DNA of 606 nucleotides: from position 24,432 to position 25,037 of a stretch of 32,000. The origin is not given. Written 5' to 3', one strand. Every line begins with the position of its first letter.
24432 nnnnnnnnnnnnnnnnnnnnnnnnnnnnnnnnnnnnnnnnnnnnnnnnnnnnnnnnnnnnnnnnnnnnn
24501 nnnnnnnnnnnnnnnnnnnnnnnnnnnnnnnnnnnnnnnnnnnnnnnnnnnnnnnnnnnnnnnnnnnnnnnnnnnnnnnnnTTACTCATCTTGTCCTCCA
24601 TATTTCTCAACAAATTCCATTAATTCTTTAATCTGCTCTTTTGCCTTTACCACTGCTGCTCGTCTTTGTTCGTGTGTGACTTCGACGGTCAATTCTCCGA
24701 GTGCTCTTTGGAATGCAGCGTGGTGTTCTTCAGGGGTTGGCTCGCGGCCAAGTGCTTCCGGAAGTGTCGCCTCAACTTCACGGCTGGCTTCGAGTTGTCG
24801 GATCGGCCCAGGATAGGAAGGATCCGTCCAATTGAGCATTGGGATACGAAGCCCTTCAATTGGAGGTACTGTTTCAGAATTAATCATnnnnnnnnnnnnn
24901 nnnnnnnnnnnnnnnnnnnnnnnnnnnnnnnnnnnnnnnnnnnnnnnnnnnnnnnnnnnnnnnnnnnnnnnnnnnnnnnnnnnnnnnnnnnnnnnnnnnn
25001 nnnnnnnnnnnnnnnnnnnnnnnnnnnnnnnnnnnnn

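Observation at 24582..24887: Extra 101-codon ORF locked between atpG and atpD by overlaps at both ends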

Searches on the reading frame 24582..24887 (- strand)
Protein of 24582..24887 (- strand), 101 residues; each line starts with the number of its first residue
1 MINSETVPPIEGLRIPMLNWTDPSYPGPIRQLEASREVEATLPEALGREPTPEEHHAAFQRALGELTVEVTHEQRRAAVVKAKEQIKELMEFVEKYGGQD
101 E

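Call 6: search_protein_families(library=pfam, proteins=[window:24582-24887:-], max_evalue=1)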
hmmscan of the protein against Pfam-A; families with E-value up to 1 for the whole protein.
window:24582-24887:- (101 aa): 4 families
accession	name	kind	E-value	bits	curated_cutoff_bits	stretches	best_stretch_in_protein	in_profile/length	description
PF08349.16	DUF1722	-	0.034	14.9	22.5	1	34-77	30-73/117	Protein of unknown function (DUF1722)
PF08302.16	tRNA_lig_CPD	-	0.068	13.1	23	1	38-85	13-60/250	Fungal tRNA ligase phosphodiesterase domain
PF09839.14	DUF2066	-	0.069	13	23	1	51-99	18-66/232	Uncharacterized protein conserved in bacteria (DUF2066)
PF08557.15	Lipid_DES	-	0.15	12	23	1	71-90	13-32/37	Sphingolipid Delta4-desaturase (DES)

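Call 7: search_protein_families(library=ncbifam, proteins=[window:24582-24887:-], max_evalue=1)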
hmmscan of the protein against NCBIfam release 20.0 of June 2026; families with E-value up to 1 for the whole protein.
window:24582-24887:- (101 aa): 0 families

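Call 8: find_homologous_proteins(query=window:24582-24887:-, max_evalue=0.01)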
Query window:24582-24887:- (101 aa): 2 proteins with E <= 0.01 among 10 candidates.
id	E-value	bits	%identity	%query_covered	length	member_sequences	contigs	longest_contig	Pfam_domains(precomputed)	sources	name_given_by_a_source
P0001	2.3e-59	216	100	100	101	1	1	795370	-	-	-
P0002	4.1e-25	106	58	91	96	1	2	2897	-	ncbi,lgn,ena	-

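Call 9: find_encoding_contigs(protein=P0002, flank=10000)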
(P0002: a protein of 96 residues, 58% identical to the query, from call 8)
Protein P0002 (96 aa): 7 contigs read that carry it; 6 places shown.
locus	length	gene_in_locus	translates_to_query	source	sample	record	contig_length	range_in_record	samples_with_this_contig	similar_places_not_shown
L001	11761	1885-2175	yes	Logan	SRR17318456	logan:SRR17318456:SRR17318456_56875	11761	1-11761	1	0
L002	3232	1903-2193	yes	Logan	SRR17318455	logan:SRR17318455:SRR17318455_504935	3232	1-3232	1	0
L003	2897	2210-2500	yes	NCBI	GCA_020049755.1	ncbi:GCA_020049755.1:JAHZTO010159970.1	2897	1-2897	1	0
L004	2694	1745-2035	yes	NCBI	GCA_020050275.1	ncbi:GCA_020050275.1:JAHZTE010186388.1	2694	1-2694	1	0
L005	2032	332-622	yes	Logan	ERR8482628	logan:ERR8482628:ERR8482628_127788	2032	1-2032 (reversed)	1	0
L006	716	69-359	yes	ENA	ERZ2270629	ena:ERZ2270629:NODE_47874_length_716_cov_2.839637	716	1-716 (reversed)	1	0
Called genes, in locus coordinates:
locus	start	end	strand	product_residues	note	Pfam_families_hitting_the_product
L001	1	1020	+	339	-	?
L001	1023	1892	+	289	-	PF00231:ATP-synt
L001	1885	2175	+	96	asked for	-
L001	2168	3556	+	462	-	PF02874:ATP-synt_ab_N, PF00006:ATP-synt_ab, PF22919:ATP-synt_VA_C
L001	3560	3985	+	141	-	PF02823:ATP-synt_DE_N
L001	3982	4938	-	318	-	PF01207:Dus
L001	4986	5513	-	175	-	-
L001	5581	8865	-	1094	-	PF00580:UvrD-helicase, PF13245:AAA_19, PF13361:UvrD_C, PF13538:UvrD_C_2 (faint), PF12705:PDDEXK_1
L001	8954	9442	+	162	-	-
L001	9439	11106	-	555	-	PF16656:Pur_ac_phosph_N (faint), PF00041:fn3 (weak)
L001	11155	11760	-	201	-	?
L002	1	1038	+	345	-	?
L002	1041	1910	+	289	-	PF00231:ATP-synt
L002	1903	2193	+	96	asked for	-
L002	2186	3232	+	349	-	?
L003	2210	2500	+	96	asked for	-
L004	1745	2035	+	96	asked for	-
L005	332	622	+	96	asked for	-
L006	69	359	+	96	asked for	-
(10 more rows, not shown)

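Call 15: search_protein_representatives(protein=window:24582-24887:-)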
Query: 101 residues. Proteins with E-value up to 0.001 (for the whole library): 2; up to 1e-10: 2; up to 1e-30: 0. The best 2 are listed.
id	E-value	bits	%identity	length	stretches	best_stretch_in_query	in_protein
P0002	1.3e-25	105.9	59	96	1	10-101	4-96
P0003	3.8e-16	75.6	44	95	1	13-99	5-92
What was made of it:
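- Tried and rejected: I also ran an exhaustive HMMER search of 1.84 billion representatives (call 15).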

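Call 17: find_encoding_contigs(protein=P0003, flank=8000)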
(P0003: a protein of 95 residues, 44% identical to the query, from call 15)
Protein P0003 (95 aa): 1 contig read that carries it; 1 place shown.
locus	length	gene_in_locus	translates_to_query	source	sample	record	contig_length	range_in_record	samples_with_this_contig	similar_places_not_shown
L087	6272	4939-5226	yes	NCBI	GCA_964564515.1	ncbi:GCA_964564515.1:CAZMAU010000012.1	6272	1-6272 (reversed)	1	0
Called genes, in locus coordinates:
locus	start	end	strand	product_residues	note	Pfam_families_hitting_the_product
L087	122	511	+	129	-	PF09527:ATPase_gene1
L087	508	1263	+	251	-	-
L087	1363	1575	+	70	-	PF00137:ATP-synt_C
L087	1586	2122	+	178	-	PF00430:ATP-synt_B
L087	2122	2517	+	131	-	PF00213:OSCP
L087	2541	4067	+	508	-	PF00006:ATP-synt_ab, PF00306:ATP-synt_ab_C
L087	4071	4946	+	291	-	-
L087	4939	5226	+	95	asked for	-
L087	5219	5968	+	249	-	-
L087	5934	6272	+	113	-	?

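Call 22: find_homologous_proteins(query=A1, max_evalue=0.1)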
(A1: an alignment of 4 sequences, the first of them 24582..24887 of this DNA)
Query A1 (4 sequences) (101 aa, profile of the alignment): 6 proteins with E <= 0.1 among 4554 candidates.
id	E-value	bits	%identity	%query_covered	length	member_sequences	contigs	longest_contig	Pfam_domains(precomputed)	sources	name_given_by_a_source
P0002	2.4e-45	171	58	91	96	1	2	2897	-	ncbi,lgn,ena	-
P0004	1.1e-43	165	58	91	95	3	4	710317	-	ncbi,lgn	ncbi:MAG: hypothetical protein WAV04_02465 [Candidatus Microsaccharimonas sp.]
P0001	1.5e-41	159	100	100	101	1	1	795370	-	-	-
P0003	1.9e-40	155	43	86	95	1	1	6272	-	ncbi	-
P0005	1.6e-29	120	59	89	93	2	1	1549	-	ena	-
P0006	5.5e-2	32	43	46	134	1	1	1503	PF04539.23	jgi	jgi:hypothetical protein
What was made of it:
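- On MIRU-like intercistronic repeat: No other protein cluster turned up in 5.8 billion and 1.84 billion sequence searches (calls 15, 22).
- Tried and rejected: I ran single-sequence and profile searches of 5.8 billion clustered proteins (calls 8, 22).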

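Call 24: search_solved_structures(query=A1, max_evalue=10, show_alignments=2)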
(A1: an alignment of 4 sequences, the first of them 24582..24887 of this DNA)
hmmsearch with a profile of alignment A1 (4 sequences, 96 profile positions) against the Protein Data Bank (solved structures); distinct sequences matched with E-value up to 10: 48.
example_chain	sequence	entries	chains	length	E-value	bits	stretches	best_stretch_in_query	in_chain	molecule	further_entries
8h3v_G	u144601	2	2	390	0.055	17.2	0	20-56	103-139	RNA polymerase sigma factor SigA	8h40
6zu5_LL0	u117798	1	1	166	0.15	15.8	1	18-76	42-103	eL13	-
9iyz_A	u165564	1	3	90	0.29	14.9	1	24-68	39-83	HTH-type transcriptional regulator AceR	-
1rp3_A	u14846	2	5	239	0.3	14.9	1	29-50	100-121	RNA polymerase sigma factor SIGMA-28 (FliA) | RNA polymerase sigma factor FliA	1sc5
8wpa_A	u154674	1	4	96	0.32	14.8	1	24-68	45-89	HTH-type transcriptional regulator AceR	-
7ckq_F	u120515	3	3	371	0.36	14.6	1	25-49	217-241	RNA polymerase sigma factor SigA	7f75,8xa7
4ljz_F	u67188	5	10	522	0.45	14.3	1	24-49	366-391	RNA polymerase sigma factor RpoD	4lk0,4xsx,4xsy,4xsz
8k59_F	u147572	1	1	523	0.45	14.3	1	24-49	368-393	RNA polymerase sigma factor RpoD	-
5vt0_L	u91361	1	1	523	0.45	14.3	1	24-49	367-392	RNA polymerase sigma factor RpoD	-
9dvs_G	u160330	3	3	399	0.45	14.3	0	28-61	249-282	RNA polymerase sigma factor SigA1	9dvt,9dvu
8j4n_A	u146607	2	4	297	0.53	14.1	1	24-69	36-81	Bacterial regulatory helix-turn-helix protein, lysR family protein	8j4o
6n4c_F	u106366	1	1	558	0.55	14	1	24-49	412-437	RNA polymerase sigma factor RpoD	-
6n60_F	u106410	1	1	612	0.56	14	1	24-49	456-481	RNA polymerase sigma factor RpoD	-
8ftd_L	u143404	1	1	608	0.58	13.9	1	24-49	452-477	RNA polymerase sigma factor RpoD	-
6n57_L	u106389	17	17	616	0.58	13.9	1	24-49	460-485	RNA polymerase sigma factor RpoD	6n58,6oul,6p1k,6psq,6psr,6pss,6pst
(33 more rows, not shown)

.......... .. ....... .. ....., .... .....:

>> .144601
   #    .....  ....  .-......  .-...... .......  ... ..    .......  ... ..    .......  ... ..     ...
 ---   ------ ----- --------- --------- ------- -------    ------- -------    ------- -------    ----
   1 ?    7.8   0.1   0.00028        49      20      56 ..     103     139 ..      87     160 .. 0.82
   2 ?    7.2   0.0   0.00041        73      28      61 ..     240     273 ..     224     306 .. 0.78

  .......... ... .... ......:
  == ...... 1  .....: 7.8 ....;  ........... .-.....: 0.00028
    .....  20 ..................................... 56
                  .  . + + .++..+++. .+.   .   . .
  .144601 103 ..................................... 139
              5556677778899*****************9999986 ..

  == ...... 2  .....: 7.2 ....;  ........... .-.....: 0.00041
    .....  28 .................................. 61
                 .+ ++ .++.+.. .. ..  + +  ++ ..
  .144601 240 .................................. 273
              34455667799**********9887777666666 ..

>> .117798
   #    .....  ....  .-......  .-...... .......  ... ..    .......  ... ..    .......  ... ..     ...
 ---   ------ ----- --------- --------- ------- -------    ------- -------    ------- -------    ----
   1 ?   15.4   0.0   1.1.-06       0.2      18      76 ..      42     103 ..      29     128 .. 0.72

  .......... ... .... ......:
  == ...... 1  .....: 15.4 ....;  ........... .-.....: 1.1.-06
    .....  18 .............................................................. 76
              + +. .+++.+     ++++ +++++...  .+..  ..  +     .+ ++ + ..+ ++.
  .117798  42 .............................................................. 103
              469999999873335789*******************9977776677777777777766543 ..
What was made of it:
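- On Sigma70_r3 (PF04539): The PDB profile hits have E of 0.05 or higher (call 24).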

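Call 26: find_encoding_contigs(protein=P0005, flank=5000)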
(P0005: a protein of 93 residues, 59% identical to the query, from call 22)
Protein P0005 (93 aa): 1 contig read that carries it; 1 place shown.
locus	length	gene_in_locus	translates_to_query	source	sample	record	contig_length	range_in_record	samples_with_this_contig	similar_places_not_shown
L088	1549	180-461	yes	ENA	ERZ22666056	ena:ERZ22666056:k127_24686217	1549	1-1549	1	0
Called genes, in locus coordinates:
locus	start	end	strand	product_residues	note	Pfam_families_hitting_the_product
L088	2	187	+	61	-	?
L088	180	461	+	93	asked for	-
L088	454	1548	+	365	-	?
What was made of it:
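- Five distinct sequences all sit between atpG and atpD with 8-nt overlaps at both ends (calls 8, 9, 15, 17, 22, 26). It occurs exclusively between the gamma and beta genes and is co-expressed at a fixed ratio (calls 9, 17, 26).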

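Call 28: find_related_loci(query=A2, collection=metagenome_contigs, flank=4000)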
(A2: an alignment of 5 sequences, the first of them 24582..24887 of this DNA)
Query A2 (101 aa) in metagenome_contigs; peptide patterns used: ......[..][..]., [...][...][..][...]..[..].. (x = any residue, [..] = any of these).
600 stretches matched a pattern, but none encodes a relative of the query by tblastn (E <= 1e-3).

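Call 29: find_related_loci(query=A2, collection=viral_contigs, flank=4000)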
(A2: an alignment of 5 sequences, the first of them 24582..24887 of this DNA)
Query A2 (101 aa) in viral_contigs; peptide patterns used: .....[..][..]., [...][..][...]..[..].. (x = any residue, [..] = any of these).
248 stretches matched a pattern, but none encodes a relative of the query by tblastn (E <= 1e-3).
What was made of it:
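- There is no hit in viral contigs (call 29).
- Tried and rejected: Scans of JGI metagenome contigs and IMG/VR found nothing (calls 28, 29).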

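Call 30: predict_structure(alignment_id=A1)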
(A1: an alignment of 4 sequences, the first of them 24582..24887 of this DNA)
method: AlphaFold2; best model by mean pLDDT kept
length: 101 residues; sequences in the alignment: 4
mean_pLDDT: 75.5   pTM: 0.46
mean pLDDT of the five models: 75.5, 73.3, 71.0, 69.6, 69.2
residues with pLDDT >= 90: 23; 70-90: 42; 50-70: 26; < 50: 10
segments of 3 or more residues with pLDDT < 50: 1-9
pLDDT, mean of each block of 10 residues (from residue 1): 44 57 70 90 95 85 72 79 90 77 42
secondary structure, 60 per line:
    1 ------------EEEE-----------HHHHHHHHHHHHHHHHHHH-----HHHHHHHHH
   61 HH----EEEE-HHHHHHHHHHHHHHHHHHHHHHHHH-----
elements in order: E13-16 H28-46 H52-62 E67-70 H72-96
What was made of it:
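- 24582..24887 (-): orfX: 101-codon orphan gene plus TAA stop. The product is an acidic soluble protein. The AlphaFold2 model has mean pLDDT 75.5, with strands at 13-16 and 67-70 and helices at 28-46, 52-62 and 72-96 (call 30).
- Checked: The AlphaFold2 model gives a C-terminal helix at residues 72-96 (call 30).
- The AlphaFold2 model from only 4 sequences reaches pLDDT 75.5 (call 30).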

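Call 33: fold_search(model_id=the predicted structure, library=pdb)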
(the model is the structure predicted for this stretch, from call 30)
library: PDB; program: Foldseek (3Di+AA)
matches with E <= 10: 75; with E <= 0.001: 0
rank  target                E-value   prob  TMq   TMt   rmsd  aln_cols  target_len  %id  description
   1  2ggm_A                2.0e+00  0.18  0.29  0.20  17.8        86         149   16  Human centrin 2 xeroderma pigmentosum group C protein complex (released 2006-04-25)
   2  8h38_E                2.1e+00  0.13  0.23  0.10   7.9        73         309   19  Cryo-EM Structure of the KBTBD2-CRL3~N8-CSN(mutate) complex (released 2023-10-11)
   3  2ggm_B                2.9e+00  0.13  0.29  0.20  17.7        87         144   16  Human centrin 2 xeroderma pigmentosum group C protein complex (released 2006-04-25)
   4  6tzm                  3.1e+00  0.11  0.17  0.09   5.0        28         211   25  Crystal Structure of Fungal RNA Kinase (released 2019-11-06)
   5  8q6p_6                3.3e+00  0.15  0.29  0.11   5.7        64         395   23  X. laevis CMG dimer bound to dimeric DONSON - MCM ATPase (released 2023-10-18)
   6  4h9n_C                3.8e+00  0.05  0.22  0.14  13.2       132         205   18  Complex structure 1 of DAXX/H3.3(sub5)/H4 (released 2012-10-10)
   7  7z5y_A                4.0e+00  0.10  0.17  0.07   5.5        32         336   25  CRYSTAL STRUCTURE OF WEISSELLA VIRIDESCENS FEMXVV NON-RIBOSOMAL AMINO ACID TRANSFERASE IN COMPLEX WITH A PEPTIDYL-XNA  (released 2022-10-26)
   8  1jqm_B                4.0e+00  0.08  0.23  0.04   5.9        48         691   21  Fitting of L11 protein and elongation factor G (EF-G) in the cryo-em map of e. coli 70S ribosome bound with EF-G, GDP  (released 2001-09-07)
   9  9kb8_A                4.6e+00  0.06  0.15  0.04   6.4        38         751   13  Cryo-EM structure of LGR4-RSPO2-ZNRF3 complex (1:1:2) (released 2025-10-15)
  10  6haw_H                4.9e+00  0.07  0.18  0.26   6.3        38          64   21  Crystal structure of bovine cytochrome bc1 in complex with 2-pyrazolyl quinolone inhibitor WDH2G7 (released 2019-01-16)
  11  9e2g_2L               5.6e+00  0.15  0.28  0.13   3.1        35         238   17  Cryo-EM structure of 48 nm repeat of microtubule doublet from T. brucei flagellum (released 2025-03-12)
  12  9lxd_6                5.6e+00  0.10  0.34  0.07   8.7        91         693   18  Structure of DNA-free MCM SH at 3.2 Angstroms resolution (released 2026-02-18)
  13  8vni                  5.6e+00  0.07  0.20  0.12   4.6        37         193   35  A ligand-free crystal structure of mercaptosuccinate dioxygenase (released 2026-01-14)
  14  7w5z_T6               5.6e+00  0.06  0.19  0.26  13.1        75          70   15  Cryo-EM structure of Tetrahymena thermophila mitochondrial complex IV, composite dimer model (released 2022-04-06)
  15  5u32                  6.3e+00  0.08  0.17  0.09   4.9        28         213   25  Crystal Structure of Fungal RNA Kinase (released 2017-11-15)
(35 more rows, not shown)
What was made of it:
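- On Known F1 inhibitor or assembly proteins (zeta/DUF1476, IF1, Atp11/Atp12-like): Foldseek against PDB gives nothing below E=2 (call 33).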

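Call 39: fold_search(model_id=the predicted structure, library=viral)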
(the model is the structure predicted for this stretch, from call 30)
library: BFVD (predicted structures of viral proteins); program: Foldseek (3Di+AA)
matches with E <= 10: 357; with E <= 0.001: 0
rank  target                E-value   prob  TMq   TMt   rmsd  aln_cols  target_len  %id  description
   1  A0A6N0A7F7            5.5e-01  0.38  0.33  0.27  10.3        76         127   28  (no name in the UniProt tables at hand)
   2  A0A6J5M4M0            8.1e-01  0.16  0.24  0.20   8.9        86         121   21  Holin [uncultured Caudovirales phage]
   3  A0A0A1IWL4            9.2e-01  0.51  0.28  0.24   9.3        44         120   16  Uncharacterized protein [Pseudomonas phage vB_PaeS_PAO1_Ab18]
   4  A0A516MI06            1.0e+00  0.41  0.34  0.52   8.9        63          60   21  (no name in the UniProt tables at hand)
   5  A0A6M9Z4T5            1.0e+00  0.12  0.25  0.18  14.0       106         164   19  (no name in the UniProt tables at hand)
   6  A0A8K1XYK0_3          1.0e+00  0.11  0.21  0.03  10.9        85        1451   12  (no name in the UniProt tables at hand)
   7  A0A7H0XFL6            1.1e+00  0.41  0.30  0.34  15.0        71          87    7  Uncharacterized protein [Pseudomonas phage phiK7A1]
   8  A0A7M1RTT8            1.3e+00  0.23  0.28  0.06  14.9        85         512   13  Uncharacterized protein [uncultured phage cr131_1]
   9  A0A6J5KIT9            1.4e+00  0.15  0.23  0.28   6.6        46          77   22  Uncharacterized protein [uncultured Caudovirales phage]
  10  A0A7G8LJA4            1.4e+00  0.15  0.28  0.26  11.2        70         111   11  (no name in the UniProt tables at hand)
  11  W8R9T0                1.4e+00  0.14  0.19  0.09   9.9        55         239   22  SWIB complex BAF60b domain-containing protein [Chloriridovirus anopheles1]
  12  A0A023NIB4            1.4e+00  0.13  0.24  0.18   9.5        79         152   19  (no name in the UniProt tables at hand)
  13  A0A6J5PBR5            1.4e+00  0.21  0.26  0.35   9.2        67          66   12  Uncharacterized protein [uncultured Caudovirales phage]
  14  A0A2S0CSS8            1.4e+00  0.16  0.28  0.22  10.4        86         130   17  Uncharacterized protein [Bacillus phage BCP12]
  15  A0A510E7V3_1          1.6e+00  0.25  0.31  0.04   7.4        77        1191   22  (no name in the UniProt tables at hand)
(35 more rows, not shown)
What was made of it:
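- Tried and rejected: The AlphaFold2 model gave nothing below E=0.5 against PDB or BFVD (calls 33, 39).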

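Call 40: search_protein_families(library=pfam, alignment_id=A2, max_evalue=5)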
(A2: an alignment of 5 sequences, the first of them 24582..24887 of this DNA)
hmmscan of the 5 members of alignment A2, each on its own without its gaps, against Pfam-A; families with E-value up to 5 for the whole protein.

A. member 1, window:24582-24887:- (101 aa): 4 families
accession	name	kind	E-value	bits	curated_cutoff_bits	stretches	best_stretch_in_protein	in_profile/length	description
PF08349.16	DUF1722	-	0.034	14.9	22.5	1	34-77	30-73/117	Protein of unknown function (DUF1722)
PF08302.16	tRNA_lig_CPD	-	0.068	13.1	23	1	38-85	13-60/250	Fungal tRNA ligase phosphodiesterase domain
PF09839.14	DUF2066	-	0.069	13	23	1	51-99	18-66/232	Uncharacterized protein conserved in bacteria (DUF2066)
PF08557.15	Lipid_DES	-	0.15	12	23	1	71-90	13-32/37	Sphingolipid Delta4-desaturase (DES)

B. families by the number of members that match (of 5 scanned): 12 families
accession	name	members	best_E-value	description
PF08349.16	DUF1722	4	0.007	Protein of unknown function (DUF1722)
PF04539.22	Sigma70_r3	2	0.00015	Sigma-70 region 3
PF09839.14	DUF2066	2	0.0097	Uncharacterized protein conserved in bacteria (DUF2066)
PF18780.6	HNH_repeat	2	0.11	Homing endonuclease associated repeat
PF23824.1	DUF7194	1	0.0075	Family of unknown function (DUF7194)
PF00688.24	TGFb_propeptide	1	0.023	TGF-beta propeptide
PF23461.1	ZMYND11_CC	1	0.05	ZMYND11 protein coiled-coil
PF08302.16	tRNA_lig_CPD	1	0.068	Fungal tRNA ligase phosphodiesterase domain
PF07361.16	Cytochrom_B562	1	0.08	Cytochrome b562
PF12910.14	PHD_like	1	0.14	Antitoxin of toxin-antitoxin, RelE / RelB, TA system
PF08557.15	Lipid_DES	1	0.15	Sphingolipid Delta4-desaturase (DES)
PF21996.1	HisZ-like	1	0.21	Histidyl-tRNA synthetase HisZ, C-terminal domain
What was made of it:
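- On Known F1 inhibitor or assembly proteins (zeta/DUF1476, IF1, Atp11/Atp12-like): No such Pfam family is listed for any of the 5 members (call 40).
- On 23S_rRNA_IVP (PF05635), which occupies the same junction in other Saccharibacteria: orfX has no hit (calls 6, 40).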
